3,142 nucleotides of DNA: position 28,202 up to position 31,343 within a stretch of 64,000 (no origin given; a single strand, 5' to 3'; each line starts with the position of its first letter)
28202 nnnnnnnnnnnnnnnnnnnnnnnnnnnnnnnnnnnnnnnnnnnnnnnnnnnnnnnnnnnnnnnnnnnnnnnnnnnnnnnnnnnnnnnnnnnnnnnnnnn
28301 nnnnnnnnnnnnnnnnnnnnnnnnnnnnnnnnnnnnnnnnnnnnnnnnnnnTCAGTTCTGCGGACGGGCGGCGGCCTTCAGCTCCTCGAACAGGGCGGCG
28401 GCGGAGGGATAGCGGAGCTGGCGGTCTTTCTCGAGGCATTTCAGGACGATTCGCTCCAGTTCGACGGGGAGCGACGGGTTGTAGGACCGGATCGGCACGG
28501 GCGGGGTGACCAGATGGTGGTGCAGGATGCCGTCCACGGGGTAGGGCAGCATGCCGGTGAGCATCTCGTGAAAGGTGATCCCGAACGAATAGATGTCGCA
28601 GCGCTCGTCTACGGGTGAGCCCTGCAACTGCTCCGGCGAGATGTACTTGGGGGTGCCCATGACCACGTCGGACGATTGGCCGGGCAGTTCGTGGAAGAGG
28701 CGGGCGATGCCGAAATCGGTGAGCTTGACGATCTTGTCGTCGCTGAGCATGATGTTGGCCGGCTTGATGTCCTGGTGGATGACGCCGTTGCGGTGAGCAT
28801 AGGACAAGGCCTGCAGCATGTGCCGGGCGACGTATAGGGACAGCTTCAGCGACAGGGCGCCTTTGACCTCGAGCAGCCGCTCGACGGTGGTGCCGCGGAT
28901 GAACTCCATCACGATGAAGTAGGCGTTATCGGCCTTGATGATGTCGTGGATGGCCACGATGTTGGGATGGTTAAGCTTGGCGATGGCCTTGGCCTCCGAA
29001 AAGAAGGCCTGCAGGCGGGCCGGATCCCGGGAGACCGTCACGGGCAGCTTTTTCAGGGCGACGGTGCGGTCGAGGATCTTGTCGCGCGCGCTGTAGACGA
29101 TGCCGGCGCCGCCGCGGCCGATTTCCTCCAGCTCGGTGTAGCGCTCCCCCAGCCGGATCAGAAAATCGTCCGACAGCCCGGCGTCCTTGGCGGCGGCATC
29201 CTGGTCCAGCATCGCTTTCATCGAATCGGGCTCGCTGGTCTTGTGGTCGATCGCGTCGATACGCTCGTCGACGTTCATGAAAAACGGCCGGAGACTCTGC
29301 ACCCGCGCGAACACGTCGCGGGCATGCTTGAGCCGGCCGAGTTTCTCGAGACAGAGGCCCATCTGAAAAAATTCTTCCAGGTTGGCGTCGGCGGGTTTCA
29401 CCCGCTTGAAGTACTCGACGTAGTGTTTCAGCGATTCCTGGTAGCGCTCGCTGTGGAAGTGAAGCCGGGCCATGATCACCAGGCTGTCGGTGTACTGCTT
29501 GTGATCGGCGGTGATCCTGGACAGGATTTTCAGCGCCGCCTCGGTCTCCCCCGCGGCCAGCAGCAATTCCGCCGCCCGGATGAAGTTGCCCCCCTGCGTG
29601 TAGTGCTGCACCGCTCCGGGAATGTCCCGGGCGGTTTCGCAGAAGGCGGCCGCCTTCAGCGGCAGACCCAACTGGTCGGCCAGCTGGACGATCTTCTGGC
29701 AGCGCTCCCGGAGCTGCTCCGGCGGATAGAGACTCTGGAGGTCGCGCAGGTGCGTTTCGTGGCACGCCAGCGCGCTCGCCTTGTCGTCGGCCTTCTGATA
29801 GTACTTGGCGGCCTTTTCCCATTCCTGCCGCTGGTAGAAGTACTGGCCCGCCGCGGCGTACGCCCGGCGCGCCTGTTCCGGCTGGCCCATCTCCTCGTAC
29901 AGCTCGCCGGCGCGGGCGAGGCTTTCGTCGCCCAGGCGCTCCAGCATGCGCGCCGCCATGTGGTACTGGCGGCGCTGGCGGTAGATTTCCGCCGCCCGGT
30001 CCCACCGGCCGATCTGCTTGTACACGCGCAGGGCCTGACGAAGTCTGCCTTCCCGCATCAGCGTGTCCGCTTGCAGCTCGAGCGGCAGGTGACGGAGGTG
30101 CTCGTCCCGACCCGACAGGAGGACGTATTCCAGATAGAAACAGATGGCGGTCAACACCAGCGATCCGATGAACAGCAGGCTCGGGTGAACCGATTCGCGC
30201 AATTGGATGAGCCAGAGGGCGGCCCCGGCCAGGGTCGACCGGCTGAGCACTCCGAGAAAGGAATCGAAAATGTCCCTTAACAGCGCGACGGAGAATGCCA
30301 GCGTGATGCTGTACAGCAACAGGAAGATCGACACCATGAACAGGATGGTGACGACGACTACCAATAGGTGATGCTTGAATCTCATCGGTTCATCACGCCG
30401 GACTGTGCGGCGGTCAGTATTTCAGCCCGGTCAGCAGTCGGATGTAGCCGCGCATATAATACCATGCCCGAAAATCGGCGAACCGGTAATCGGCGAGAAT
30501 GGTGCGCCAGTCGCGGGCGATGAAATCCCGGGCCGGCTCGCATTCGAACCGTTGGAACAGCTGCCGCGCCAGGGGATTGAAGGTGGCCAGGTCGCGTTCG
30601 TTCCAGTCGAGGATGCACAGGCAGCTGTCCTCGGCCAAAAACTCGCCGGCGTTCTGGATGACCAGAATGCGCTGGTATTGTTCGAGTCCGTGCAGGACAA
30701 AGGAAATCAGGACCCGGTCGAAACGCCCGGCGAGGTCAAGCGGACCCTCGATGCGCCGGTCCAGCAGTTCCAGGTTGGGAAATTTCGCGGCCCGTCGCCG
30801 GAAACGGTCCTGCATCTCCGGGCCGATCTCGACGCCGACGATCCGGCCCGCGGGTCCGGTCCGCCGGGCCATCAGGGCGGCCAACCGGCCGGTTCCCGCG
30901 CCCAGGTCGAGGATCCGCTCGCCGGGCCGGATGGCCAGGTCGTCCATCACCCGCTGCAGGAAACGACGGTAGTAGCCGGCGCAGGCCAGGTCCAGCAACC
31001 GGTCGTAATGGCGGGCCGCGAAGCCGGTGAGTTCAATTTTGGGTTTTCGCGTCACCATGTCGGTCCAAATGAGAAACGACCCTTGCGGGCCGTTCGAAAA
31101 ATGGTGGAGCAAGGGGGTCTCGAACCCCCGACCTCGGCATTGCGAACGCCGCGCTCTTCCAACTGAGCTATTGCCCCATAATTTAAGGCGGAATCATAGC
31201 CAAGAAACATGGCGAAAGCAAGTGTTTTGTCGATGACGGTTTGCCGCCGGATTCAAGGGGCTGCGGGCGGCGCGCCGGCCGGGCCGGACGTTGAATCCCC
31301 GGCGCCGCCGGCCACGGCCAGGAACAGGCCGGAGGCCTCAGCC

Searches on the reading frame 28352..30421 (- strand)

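Call 14: search_protein_families(library=ncbifam, proteins=[window:28352-30421:-], max_evalue=0.00001)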
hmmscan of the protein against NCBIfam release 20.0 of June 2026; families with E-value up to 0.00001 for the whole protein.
window:28352-30421:- (689 aa): 20 families
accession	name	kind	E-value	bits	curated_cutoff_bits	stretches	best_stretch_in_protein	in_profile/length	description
NF033483.0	PknB_PASTA_kin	equivalog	3.9e-91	306.8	450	1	423-688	4-272/563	Stk1 family PASTA domain-containing Ser/Thr kinase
NF052427.1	StpK7MSMEG_1200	equivalog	4.6e-49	167.4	900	1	428-685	9-269/601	serine/threonine protein kinase StpK7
NF047741.1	antiphage_MADS6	equivalog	3.7e-43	148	460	2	522-688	295-464/612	methylation-associated defense system protein kinase MAD6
TIGR03903.1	TOMM_kin_cyc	equivalog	3.4e-38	131.2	705.75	1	453-683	5-246/1267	TOMM system kinase/cyclase fusion protein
NF009651.0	PRK13184.1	equivalog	7.6e-35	120.1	839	1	426-682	2-288/932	serine/threonine-protein kinase PknD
NF038150.1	lanthi_synth_IV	equivalog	3.1e-26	92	650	1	422-686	185-458/851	class IV lanthionine synthetase LanL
NF033442.0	BREX_PglW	equivalog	2.7e-22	78.4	990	1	370-676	469-761/1391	BREX system serine/threonine kinase PglW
NF053615.1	SerThrKinAfsKStmc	equivalog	2.2e-16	59.7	1300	1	431-628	18-214/809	protein serine/threonine kinase AfsK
NF038151.1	lanthi_synth_III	equivalog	1.2e-13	50.4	575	1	439-606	233-412/833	class III lanthionine synthetase LanKC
NF058632.1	SerThrKinPrkT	equivalog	2.7e-10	39.8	280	1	426-562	21-153/322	serine/threonine protein kinase PrkT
NF011463.0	PRK14879.1-4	equivalog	7.4e-10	38.6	188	1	474-586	66-173/237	Kae1-associated kinase Bud32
TIGR03724.2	arch_bud32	equivalog_domain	4.1e-09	36.2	125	1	475-586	42-144/193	KEOPS complex kinase/ATPase Bud32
NF041408.1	XopAU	subfamily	4.7e-09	36.4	450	1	484-614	276-408/498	XopAU family type III secretion system effector serine/threonine kinase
NF043056.1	T4SS_LegK1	equivalog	1.5e-08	33.7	550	1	497-614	150-277/516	Dot/Icm T4SS effector kinase LegK1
NF011464.0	PRK14879.1-7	equivalog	2.2e-08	34.1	246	1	500-586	80-162/221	Kae1-associated kinase Bud32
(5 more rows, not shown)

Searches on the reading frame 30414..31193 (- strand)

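Call 54: search_protein_families(library=ncbifam, proteins=[window:30414-31193:-], max_evalue=0.00001)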
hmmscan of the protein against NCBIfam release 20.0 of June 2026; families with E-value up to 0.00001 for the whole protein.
window:30414-31193:- (259 aa): 22 families
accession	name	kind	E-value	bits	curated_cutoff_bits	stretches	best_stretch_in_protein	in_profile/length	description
NF043040.1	corrin_prot_MT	hypoth_equivalog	3.6e-17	62.5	180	1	59-196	11-149/216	corrinoid protein-associated methyltransferase CpaM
TIGR01934.1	MenG_MenH_UbiE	subfamily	8.7e-10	38.3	158.35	1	60-209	9-156/223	ubiquinone/menaquinone biosynthesis methyltransferase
NF001240.0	PRK00216.1-1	equivalog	8.8e-10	38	378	1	59-168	32-144/251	bifunctional demethylmenaquinone methyltransferase/2-methoxy-6-polyprenyl-1,4-benzoquinol methylase UbiE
NF001244.0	PRK00216.1-5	equivalog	2.2e-09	37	216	1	60-206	18-165/236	bifunctional demethylmenaquinone methyltransferase/2-methoxy-6-polyprenyl-1,4-benzoquinol methylase UbiE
NF008823.0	PRK11873.1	subfamily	4e-09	36.3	263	1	87-149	74-138/272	arsenite methyltransferase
TIGR04364.1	methyltran_FxLD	equivalog_domain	1.5e-08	34.1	320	1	83-162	75-155/394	methyltransferase, FxLD system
NF041537.1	ArsM_AhpD_UU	exception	2e-08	33.4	510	1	87-136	73-122/345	arsenite methyltransferase/AhpD domain selenoprotein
NF001243.0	PRK00216.1-4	equivalog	5.5e-08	32.4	235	1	61-177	18-136/237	demethylmenaquinone methyltransferase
NF052510.1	methyltran_MpqE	exception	8.8e-08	31.8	335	1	59-136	15-92/234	methyl-plastoquinone biosynthesis methyltransferase MpqE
NF047649.1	MTase_UXPK_star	exception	9.5e-08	31.4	460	1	87-137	74-124/283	methyltransferase/UXPK-star double selenoprotein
NF041536.1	ArsM_DUF2284_UU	exception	1.5e-07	30.2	575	1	88-134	74-120/459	arsenite methyltransferase/DUF2284 domain selenoprotein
TIGR02469.1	CbiT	equivalog_domain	2e-07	31.3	78.3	1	82-163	11-94/124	precorrin-6Y C5,15-methyltransferase (decarboxylating) subunit CbiT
NF038261.1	rhodoquin_RquA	equivalog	8.3e-07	29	175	1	72-217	33-177/218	rhodoquinone biosynthesis methyltransferase RquA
NF041658.1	ornithlipidmtase_OlsG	equivalog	1.2e-06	28.4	350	1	86-145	36-95/191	ornithine lipid N-methyltransferase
TIGR02752.1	MenG_heptapren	equivalog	1.6e-06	27.9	419.85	1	61-177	16-134/231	demethylmenaquinone methyltransferase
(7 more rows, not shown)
